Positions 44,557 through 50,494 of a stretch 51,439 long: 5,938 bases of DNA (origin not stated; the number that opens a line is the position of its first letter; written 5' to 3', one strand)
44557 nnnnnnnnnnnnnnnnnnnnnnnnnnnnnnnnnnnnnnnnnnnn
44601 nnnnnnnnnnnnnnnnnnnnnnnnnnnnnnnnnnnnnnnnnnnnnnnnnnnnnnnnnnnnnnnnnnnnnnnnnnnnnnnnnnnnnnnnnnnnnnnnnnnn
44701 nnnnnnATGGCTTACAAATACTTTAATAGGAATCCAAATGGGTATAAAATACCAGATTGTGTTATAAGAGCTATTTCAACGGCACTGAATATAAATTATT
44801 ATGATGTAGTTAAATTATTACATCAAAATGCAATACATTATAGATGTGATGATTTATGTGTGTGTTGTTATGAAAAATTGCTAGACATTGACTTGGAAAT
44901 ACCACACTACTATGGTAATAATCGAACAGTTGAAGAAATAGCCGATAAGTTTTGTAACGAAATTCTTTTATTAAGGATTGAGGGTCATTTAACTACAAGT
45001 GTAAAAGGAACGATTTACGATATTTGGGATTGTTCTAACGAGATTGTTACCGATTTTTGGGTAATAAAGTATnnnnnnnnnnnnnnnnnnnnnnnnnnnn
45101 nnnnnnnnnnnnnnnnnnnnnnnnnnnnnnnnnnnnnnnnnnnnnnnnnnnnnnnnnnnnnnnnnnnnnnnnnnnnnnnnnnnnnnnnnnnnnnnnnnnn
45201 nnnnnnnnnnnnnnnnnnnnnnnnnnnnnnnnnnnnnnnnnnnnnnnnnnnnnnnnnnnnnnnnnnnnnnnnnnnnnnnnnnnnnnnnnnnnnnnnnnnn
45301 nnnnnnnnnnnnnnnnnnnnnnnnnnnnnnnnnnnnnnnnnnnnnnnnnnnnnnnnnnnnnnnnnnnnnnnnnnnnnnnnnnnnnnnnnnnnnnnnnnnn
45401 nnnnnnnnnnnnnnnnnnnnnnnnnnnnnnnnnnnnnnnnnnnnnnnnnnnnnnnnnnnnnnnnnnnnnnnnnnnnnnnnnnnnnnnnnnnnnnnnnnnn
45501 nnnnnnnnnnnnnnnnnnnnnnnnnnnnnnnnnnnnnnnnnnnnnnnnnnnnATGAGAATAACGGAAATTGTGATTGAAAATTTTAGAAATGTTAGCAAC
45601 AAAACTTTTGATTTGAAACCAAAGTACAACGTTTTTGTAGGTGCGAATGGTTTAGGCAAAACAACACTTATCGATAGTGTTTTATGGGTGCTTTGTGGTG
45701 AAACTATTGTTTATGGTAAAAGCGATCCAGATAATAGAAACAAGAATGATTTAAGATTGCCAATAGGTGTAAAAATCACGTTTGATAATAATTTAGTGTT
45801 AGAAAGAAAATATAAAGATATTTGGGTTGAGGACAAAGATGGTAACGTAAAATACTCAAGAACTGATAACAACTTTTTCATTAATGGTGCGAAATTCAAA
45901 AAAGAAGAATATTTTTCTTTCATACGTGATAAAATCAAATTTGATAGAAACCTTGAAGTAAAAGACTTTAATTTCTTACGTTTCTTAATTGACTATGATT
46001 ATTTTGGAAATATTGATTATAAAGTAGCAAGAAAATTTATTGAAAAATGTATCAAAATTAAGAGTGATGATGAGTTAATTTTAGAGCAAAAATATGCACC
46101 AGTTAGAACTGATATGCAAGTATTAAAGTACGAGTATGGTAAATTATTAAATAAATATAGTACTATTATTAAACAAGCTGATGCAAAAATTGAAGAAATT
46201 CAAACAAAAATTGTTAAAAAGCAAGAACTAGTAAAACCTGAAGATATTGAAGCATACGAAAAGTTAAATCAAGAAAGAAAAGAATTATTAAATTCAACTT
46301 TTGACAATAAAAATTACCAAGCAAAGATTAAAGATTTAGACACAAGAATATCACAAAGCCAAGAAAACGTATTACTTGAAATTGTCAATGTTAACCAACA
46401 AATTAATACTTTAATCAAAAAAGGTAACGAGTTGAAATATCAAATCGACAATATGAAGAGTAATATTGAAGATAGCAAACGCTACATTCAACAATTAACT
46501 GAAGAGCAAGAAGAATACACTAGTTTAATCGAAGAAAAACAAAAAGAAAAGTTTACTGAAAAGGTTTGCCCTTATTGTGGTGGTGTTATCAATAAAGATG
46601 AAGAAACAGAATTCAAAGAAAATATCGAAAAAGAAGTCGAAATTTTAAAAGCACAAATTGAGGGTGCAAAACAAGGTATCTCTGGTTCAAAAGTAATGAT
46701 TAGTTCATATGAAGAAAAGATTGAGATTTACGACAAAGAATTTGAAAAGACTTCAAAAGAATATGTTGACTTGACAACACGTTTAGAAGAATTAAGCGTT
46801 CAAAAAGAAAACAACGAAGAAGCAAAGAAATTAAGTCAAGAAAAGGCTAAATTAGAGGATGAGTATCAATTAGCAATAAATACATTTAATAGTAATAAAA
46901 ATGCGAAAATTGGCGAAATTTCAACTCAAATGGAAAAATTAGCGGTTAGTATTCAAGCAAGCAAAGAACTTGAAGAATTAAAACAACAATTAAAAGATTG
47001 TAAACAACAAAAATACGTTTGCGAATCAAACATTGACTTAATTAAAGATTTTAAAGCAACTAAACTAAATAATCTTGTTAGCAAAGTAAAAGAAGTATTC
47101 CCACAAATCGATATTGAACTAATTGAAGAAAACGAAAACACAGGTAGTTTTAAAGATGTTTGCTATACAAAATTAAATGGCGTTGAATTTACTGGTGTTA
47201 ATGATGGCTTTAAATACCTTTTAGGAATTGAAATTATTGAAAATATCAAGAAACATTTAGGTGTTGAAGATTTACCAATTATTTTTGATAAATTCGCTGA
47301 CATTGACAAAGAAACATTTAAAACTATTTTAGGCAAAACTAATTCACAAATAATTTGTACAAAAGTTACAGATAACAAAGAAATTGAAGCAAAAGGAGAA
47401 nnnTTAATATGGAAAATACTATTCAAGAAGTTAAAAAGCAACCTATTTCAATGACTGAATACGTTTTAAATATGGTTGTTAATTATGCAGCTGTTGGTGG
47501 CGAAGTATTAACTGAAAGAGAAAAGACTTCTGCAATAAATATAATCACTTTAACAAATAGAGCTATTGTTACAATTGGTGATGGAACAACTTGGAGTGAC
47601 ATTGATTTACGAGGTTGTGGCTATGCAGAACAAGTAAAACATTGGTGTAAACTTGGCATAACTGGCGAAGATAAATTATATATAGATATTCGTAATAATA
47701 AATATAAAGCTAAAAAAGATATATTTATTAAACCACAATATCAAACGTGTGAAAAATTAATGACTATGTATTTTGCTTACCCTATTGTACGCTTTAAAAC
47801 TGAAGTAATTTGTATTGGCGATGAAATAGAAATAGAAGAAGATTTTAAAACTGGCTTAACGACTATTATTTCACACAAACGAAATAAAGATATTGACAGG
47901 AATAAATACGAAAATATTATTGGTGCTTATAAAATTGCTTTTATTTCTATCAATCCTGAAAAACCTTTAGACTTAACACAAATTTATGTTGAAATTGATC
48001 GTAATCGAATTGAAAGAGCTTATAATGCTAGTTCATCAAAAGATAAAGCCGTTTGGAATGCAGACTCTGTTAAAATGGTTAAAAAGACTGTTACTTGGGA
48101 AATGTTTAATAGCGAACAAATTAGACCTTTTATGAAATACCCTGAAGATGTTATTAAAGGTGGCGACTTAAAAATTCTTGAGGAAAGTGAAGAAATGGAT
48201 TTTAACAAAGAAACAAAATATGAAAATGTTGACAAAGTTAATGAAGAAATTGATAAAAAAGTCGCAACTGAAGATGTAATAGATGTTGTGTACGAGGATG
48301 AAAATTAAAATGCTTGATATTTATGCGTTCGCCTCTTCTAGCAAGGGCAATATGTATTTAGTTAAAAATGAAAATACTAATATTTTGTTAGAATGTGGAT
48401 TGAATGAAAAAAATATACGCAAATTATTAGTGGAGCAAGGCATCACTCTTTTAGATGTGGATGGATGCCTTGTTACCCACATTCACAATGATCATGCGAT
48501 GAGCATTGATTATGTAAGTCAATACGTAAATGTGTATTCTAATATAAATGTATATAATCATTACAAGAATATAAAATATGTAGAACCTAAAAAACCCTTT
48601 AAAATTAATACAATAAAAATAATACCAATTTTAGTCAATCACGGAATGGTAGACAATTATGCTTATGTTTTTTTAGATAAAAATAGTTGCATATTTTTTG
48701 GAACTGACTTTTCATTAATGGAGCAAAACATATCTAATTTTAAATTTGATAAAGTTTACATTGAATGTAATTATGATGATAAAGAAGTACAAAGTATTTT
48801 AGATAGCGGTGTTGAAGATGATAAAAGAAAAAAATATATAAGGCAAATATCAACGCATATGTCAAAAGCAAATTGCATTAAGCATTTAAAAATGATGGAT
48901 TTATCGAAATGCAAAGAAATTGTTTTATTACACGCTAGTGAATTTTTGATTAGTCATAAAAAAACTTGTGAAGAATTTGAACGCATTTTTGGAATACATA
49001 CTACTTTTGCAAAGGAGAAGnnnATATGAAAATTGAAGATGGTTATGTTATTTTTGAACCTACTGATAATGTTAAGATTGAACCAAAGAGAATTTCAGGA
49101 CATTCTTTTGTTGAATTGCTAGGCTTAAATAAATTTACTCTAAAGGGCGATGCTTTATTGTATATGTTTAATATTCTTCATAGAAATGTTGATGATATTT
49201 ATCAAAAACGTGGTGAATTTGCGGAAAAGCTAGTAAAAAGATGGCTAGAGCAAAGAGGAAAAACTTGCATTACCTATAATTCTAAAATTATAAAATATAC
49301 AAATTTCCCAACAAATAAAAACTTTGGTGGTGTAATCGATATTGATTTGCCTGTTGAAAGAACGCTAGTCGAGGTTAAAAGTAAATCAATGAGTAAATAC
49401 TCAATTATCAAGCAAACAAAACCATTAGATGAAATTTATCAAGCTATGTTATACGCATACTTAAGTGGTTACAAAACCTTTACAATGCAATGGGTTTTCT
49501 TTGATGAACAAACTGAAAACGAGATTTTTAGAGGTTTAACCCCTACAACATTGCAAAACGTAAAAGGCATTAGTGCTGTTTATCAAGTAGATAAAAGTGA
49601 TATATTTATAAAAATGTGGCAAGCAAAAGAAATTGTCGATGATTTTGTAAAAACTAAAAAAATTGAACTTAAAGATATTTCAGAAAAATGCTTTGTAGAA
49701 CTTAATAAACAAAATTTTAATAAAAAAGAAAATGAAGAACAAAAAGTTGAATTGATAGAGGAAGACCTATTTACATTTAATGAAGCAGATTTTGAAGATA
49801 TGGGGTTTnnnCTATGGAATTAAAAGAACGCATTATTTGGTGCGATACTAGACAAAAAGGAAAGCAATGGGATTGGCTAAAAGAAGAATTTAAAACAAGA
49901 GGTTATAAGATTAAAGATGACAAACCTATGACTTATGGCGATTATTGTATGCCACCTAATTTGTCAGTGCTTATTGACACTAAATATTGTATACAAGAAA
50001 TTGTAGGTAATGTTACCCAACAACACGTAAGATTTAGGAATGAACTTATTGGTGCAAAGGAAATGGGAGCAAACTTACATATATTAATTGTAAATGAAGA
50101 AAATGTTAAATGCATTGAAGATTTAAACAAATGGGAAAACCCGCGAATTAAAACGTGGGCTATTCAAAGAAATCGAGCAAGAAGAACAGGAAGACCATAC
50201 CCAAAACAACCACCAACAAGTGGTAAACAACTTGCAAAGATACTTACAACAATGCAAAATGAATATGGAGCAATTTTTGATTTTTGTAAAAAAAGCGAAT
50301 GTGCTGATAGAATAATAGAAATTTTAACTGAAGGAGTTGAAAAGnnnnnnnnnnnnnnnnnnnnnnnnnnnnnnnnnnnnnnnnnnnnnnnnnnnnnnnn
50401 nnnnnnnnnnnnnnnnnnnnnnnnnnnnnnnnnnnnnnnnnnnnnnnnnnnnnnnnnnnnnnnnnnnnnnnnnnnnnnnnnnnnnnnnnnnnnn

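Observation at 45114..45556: Phage-encoded Spo0A effector-domain-only protein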

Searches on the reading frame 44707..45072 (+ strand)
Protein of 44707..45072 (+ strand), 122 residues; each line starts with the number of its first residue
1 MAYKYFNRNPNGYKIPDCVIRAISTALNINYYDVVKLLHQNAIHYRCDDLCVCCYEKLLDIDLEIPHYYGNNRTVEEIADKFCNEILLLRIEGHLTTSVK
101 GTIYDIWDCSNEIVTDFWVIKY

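Call 3: search_protein_families(library=pfam, proteins=[window:44707-45072:+], max_evalue=1)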
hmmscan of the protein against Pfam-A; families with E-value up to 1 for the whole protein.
window:44707-45072:+ (122 aa): 1 family
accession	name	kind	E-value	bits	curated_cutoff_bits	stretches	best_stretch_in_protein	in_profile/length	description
PF05379.17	Peptidase_C23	-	0.1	13.2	25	1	18-42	4-28/88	Carlavirus endopeptidase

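Call 12: search_protein_families(library=phrogs, proteins=[window:44707-45072:+], max_evalue=0.001)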
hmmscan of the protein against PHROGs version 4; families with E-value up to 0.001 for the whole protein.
window:44707-45072:+ (122 aa): 2 families
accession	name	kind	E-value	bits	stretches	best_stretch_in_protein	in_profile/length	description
phrog_3754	-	unknown function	6.2e-11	43.8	1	3-121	8-144/145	-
phrog_15863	-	unknown function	2.8e-08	34.4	1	1-114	1-114/312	-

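Call 65: search_protein_families(library=ncbifam, proteins=[window:44707-45072:+], max_evalue=0.01)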
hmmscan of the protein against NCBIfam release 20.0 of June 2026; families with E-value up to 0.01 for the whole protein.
window:44707-45072:+ (122 aa): 0 families

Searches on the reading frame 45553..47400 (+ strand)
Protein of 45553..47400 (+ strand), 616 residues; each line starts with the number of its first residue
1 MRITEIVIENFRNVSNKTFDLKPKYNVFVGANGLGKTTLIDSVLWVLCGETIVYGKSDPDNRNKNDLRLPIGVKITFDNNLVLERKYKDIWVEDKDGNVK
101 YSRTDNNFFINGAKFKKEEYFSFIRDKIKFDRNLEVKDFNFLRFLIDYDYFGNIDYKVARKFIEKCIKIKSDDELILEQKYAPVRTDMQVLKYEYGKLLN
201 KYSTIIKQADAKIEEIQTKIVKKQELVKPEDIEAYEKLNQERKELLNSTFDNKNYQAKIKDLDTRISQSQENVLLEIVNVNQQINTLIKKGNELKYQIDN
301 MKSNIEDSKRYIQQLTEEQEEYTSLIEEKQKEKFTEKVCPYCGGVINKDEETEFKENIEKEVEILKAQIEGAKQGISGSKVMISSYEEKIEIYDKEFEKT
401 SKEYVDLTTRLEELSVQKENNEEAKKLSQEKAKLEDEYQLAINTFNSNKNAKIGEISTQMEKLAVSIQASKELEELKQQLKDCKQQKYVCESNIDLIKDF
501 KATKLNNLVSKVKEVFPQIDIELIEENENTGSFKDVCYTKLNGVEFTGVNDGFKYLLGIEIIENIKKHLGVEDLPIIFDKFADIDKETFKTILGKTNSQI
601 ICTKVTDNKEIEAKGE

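Call 3: search_protein_families(library=pfam, proteins=[window:45553-47400:+], max_evalue=1)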
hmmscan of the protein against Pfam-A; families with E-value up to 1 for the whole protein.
window:45553-47400:+ (616 aa): 12 families
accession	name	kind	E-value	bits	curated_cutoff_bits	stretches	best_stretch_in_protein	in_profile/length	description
PF13476.12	AAA_23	-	1e-11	46.3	27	1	6-245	2-196/201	AAA domain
PF02463.25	SMC_N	-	5.6e-09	36.2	40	1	3-123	2-126/220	RecF/RecN/SMC N terminal domain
PF13175.12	AAA_15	-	9.8e-06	25.9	32.1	1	1-354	1-290/374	AAA ATPase domain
PF13555.12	AAA_29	-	1.7e-05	24.9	27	1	6-51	4-50/61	P-loop containing region of AAA domain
PF13304.12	AAA_21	-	0.029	14.9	27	1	26-46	2-22/304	AAA domain, putative AbiEii toxin, Type IV TA system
PF02845.22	CUE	-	0.052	13.7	21.1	1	506-525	2-21/42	CUE domain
PF11002.13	RDM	-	0.053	14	27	1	502-519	11-28/42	RFPL defining motif (RDM)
PF22400.1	DUF6980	-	0.1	13.3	27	1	294-360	11-76/99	Domain of unknown function (DUF6980)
PF03193.22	RsgA_GTPase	-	0.29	11.4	30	1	18-43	101-126/174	RsgA GTPase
PF13514.12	AAA_27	-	0.31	11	22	1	1-47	1-50/206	AAA domain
PF00005.33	ABC_tran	-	0.33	12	25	1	27-68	15-58/137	ABC transporter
PF21910.2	GH85_C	-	0.49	11.3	27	1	232-284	32-81/95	GH85 endohexosaminidases, C-terminal domain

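Call 12: search_protein_families(library=phrogs, proteins=[window:45553-47400:+], max_evalue=0.001)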
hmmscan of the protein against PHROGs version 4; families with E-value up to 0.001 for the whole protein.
window:45553-47400:+ (616 aa): 7 families
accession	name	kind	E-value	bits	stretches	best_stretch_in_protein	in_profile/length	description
phrog_77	-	DNA, RNA and nucleotide metabolism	5.1e-20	72.6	1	1-487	296-779/967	SbcC-like subunit of palindrome specific endonuclease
phrog_1499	-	unknown function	1.5e-19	71.6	2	1-331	3-279/427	-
phrog_20188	-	DNA, RNA and nucleotide metabolism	9.2e-09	36.1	1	356-605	26-267/279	endonuclease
phrog_25363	-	unknown function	9.9e-06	26.7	1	1-48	5-52/77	-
phrog_21084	-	other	1.8e-05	24.8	1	241-606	6-385/396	recombinase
phrog_28217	-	DNA, RNA and nucleotide metabolism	0.00017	21.2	1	1-59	1-59/806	DNA repair exonuclease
phrog_7507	-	unknown function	0.00044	20.7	1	1-387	2-369/483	-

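Call 65: search_protein_families(library=ncbifam, proteins=[window:45553-47400:+], max_evalue=0.01)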
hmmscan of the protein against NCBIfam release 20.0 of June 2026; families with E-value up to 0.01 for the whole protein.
window:45553-47400:+ (616 aa): 13 families
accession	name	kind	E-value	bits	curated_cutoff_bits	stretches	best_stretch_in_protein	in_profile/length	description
NF041034.1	Rad50_Sulf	equivalog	5.1e-12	44.5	1000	2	1-50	1-50/872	DNA double-strand break repair ATPase Rad50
NF045487.1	ASRP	equivalog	7.8e-11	41.3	300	1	16-487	7-469/593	archaea-specific SMC-related protein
TIGR00611.2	recf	equivalog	3.7e-10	39.5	172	1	3-52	1-50/339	DNA replication/repair protein RecF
NF002572.0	PRK02224.1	equivalog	5.1e-10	38.3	1087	2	187-501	318-595/888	DNA double-strand break repair ATPase Rad50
TIGR02169.1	SMC_prok_A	equivalog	7.3e-08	30.6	729.4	2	3-51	2-51/1165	chromosome segregation protein SMC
NF053563.1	Rkd4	equivalog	7e-07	27.7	860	1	1-50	1-50/747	arcadin-4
NF045780.1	TrlF_fam_ATP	equivalog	8.8e-07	28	350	1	8-335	295-652/944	TrlF family AAA-like ATPase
NF041760.1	PtuA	equivalog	4e-06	26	500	1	2-44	51-93/524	retron Ec78 anti-phage system effector ATPase PtuA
NF003034.1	PRK03918.1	equivalog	5.4e-06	24.7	700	1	1-48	1-48/878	DNA double-strand break repair ATPase Rad50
NF047739.1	antiphage_MADS3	equivalog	2.1e-05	23.9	420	1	3-44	2-42/427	methylation-associated defense system AAA family ATPase MAD3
TIGR02168.1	SMC_prok_B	equivalog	2.2e-05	22.4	567.35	1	356-499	249-393/1181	chromosome segregation protein SMC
NF010680.0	PRK14079.1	equivalog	0.0001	21.5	386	1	1-51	1-51/349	recombination protein F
NF041035.1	Rad50_Halo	equivalog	0.00017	20.1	1000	1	1-50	1-50/883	DNA double-strand break repair ATPase Rad50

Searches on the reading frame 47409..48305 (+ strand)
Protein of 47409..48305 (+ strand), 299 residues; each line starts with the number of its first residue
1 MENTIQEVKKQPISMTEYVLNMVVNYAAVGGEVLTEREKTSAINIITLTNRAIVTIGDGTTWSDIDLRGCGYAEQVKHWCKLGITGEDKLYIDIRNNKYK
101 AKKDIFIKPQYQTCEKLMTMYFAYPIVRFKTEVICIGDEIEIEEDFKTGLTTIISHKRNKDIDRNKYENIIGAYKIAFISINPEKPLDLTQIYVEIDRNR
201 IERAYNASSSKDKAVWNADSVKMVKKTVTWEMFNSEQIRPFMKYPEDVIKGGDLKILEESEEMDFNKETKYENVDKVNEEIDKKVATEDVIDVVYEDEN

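Call 3: search_protein_families(library=pfam, proteins=[window:47409-48305:+], max_evalue=1)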
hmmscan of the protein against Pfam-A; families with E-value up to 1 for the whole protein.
window:47409-48305:+ (299 aa): 2 families
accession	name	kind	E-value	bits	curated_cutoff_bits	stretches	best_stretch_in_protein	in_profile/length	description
PF03837.19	RecT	-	0.00049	20.1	24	1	109-229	60-166/198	RecT family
PF11126.13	Phage_DsbA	-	0.27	11.9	25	0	138-177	27-65/67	Transcriptional regulator DsbA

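Call 12: search_protein_families(library=phrogs, proteins=[window:47409-48305:+], max_evalue=0.001)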
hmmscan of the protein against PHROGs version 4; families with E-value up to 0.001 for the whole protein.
window:47409-48305:+ (299 aa): 0 families

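Call 65: search_protein_families(library=ncbifam, proteins=[window:47409-48305:+], max_evalue=0.01)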
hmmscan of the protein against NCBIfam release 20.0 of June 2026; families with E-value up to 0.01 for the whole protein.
window:47409-48305:+ (299 aa): 0 families

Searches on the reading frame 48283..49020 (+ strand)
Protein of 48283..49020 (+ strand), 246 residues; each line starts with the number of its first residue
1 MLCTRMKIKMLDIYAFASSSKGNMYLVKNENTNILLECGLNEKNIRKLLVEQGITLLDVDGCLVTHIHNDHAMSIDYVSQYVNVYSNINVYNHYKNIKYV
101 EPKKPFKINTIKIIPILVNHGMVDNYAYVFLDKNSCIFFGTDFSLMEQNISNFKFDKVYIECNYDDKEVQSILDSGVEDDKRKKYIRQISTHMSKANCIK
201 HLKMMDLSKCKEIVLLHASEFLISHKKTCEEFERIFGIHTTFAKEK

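Call 12: search_protein_families(library=phrogs, proteins=[window:48283-49020:+], max_evalue=0.001)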
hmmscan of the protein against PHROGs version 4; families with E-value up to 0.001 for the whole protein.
window:48283-49020:+ (246 aa): 1 family
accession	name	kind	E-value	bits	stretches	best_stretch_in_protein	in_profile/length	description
phrog_392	-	other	1.4e-43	150.7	1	7-244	2-248/348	metal-dependent hydrolase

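Call 91: search_protein_families(library=pfam, proteins=[window:48283-49020:+], max_evalue=0.001)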
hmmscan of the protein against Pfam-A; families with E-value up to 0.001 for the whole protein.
window:48283-49020:+ (246 aa): 3 families
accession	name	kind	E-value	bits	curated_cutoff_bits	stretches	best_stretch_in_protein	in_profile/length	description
PF00753.33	Lactamase_B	-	3.2e-10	40.7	22.7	1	22-81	6-66/196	Metallo-beta-lactamase superfamily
PF12706.13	Lactamase_B_2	-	2.1e-07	31.2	27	1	32-205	1-190/200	Beta-lactamase superfamily domain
PF23023.1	Anti-Pycsar_Apyc1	-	7.8e-07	29.2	50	1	7-78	4-73/250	Anti-Pycsar protein Apyc1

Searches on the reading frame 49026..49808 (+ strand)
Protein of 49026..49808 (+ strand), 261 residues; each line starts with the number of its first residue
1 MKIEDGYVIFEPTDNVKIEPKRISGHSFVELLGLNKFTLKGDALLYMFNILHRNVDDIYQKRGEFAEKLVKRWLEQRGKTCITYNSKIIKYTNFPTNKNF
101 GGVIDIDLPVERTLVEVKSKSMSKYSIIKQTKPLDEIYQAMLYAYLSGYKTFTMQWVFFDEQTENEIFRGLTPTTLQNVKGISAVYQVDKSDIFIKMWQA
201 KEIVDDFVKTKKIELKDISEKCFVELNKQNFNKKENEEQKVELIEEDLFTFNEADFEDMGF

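Call 12: search_protein_families(library=phrogs, proteins=[window:49026-49808:+], max_evalue=0.001)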
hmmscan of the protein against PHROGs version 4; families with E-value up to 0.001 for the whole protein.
window:49026-49808:+ (261 aa): 0 families

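Call 60: search_protein_families(library=pfam, proteins=[window:49026-49808:+], max_evalue=0.01)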
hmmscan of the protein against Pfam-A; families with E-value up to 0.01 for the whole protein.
window:49026-49808:+ (261 aa): 1 family
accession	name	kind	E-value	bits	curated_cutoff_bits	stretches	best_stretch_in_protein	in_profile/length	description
PF23559.1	WH_DRP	-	0.0036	17.7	27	0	191-240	10-57/71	Disease resistance protein Winged helix domain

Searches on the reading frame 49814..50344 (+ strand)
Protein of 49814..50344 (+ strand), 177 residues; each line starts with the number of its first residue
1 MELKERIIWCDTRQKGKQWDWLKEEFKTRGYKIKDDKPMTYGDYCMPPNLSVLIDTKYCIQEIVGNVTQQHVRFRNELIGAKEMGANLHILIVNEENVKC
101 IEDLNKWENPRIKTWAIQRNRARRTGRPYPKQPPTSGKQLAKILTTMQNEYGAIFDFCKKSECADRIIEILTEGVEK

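Call 12: search_protein_families(library=phrogs, proteins=[window:49814-50344:+], max_evalue=0.001)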
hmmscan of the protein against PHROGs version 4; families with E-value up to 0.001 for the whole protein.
window:49814-50344:+ (177 aa): 1 family
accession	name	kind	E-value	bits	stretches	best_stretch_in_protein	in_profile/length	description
phrog_3490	-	DNA, RNA and nucleotide metabolism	7.4e-25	88.9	1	5-175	8-166/175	ERCC4-type nuclease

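Call 91: search_protein_families(library=pfam, proteins=[window:49814-50344:+], max_evalue=0.001)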
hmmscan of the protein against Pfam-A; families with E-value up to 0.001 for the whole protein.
window:49814-50344:+ (177 aa): 0 families
